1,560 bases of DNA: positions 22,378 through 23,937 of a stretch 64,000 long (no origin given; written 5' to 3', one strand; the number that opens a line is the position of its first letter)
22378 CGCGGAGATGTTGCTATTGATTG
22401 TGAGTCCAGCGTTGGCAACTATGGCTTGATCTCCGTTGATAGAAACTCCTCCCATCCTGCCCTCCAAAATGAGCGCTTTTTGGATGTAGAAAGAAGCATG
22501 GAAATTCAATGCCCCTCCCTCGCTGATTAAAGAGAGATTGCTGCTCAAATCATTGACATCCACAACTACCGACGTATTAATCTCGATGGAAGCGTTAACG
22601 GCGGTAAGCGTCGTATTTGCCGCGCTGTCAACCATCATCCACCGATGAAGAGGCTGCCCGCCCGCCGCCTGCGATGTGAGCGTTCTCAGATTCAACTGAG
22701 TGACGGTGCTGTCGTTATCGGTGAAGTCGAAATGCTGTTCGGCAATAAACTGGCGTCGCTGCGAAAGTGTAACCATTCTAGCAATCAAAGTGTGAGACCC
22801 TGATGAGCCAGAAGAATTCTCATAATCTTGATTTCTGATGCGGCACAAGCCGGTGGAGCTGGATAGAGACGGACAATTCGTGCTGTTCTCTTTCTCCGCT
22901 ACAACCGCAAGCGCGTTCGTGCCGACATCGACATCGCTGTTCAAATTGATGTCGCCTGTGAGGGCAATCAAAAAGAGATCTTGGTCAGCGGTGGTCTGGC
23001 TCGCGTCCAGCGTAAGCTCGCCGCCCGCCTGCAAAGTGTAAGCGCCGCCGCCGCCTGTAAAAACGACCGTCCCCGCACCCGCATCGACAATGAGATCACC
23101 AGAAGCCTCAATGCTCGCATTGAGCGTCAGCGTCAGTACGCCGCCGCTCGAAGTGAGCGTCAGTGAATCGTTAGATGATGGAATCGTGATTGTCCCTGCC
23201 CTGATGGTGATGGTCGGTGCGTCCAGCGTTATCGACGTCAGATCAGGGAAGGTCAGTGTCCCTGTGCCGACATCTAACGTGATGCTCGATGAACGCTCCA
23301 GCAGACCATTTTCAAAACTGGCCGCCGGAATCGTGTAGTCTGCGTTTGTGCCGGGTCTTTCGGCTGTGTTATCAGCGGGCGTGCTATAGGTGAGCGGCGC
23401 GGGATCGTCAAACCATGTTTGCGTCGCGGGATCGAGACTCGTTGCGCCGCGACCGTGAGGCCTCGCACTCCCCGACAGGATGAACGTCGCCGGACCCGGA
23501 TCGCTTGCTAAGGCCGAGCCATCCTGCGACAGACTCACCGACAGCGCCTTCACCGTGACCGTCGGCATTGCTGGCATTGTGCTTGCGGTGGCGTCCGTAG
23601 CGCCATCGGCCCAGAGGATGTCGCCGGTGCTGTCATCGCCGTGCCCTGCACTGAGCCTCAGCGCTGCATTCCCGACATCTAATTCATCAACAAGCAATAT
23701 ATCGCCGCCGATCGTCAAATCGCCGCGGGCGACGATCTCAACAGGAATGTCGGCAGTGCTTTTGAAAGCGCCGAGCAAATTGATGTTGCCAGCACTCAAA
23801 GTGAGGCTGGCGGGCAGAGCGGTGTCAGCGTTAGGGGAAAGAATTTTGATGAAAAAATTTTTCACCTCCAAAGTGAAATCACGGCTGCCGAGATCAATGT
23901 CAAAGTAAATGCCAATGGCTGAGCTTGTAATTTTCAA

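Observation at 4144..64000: Tandem array of three giant (>=10 kb to 25.8 kb) TpsA-family exoprotein genes occupying ~92% of the window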

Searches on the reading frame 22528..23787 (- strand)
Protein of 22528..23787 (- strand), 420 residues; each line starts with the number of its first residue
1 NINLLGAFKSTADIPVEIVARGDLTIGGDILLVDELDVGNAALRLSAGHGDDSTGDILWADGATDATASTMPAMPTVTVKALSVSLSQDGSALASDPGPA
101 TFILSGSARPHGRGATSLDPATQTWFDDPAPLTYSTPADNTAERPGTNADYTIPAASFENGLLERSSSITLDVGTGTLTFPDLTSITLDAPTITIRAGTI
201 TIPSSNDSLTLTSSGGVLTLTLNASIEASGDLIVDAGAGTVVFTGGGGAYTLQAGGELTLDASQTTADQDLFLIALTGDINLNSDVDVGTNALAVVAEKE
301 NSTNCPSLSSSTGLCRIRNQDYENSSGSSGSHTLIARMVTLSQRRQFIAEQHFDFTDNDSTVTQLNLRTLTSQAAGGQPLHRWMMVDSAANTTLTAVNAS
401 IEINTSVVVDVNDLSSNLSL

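Call 82: predict_structure(alignment_id=A4)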
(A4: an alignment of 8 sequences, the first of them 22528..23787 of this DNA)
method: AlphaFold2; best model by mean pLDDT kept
length: 420 residues; sequences in the alignment: 8
mean_pLDDT: 74.1   pTM: 0.63
mean pLDDT of the five models: 74.1, 73.4, 71.6, 71.4, 70.7
residues with pLDDT >= 90: 49; 70-90: 233; 50-70: 83; < 50: 55
segments of 3 or more residues with pLDDT < 50: 64-74, 306-311, 325-329, 388-397, 406-420
pLDDT, mean of each block of 10 residues (from residue 1): 82 83 85 69 84 73 48 65 83 73 82 68 69 70 58 84 86 86 87 88 80 85 84 88 85 90 91 89 89 83 48 70 50 84 78 71 74 57 59 41 50 44
secondary structure, 60 per line:
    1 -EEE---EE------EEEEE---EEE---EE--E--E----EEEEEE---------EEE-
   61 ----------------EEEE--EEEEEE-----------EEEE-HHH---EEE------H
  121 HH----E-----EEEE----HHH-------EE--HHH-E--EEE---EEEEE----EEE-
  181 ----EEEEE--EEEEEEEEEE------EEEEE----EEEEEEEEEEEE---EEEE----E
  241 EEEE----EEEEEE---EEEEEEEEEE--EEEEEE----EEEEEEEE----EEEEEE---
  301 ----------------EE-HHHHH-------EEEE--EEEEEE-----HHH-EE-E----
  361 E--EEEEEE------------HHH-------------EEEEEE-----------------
elements in order: E2-4 E16-20 E24-26 E42-47 E57-59 E77-80 E83-88 E100-103 E111-113 E133-136 E162-164 E168-172 E177-179 E185-189 E192-201 E208-212 E217-228 E232-235 E240-244 E249-254 E258-267 E270-275 E280-287 E292-297 H320-324 E332-335 E338-343 E364-369 E398-403
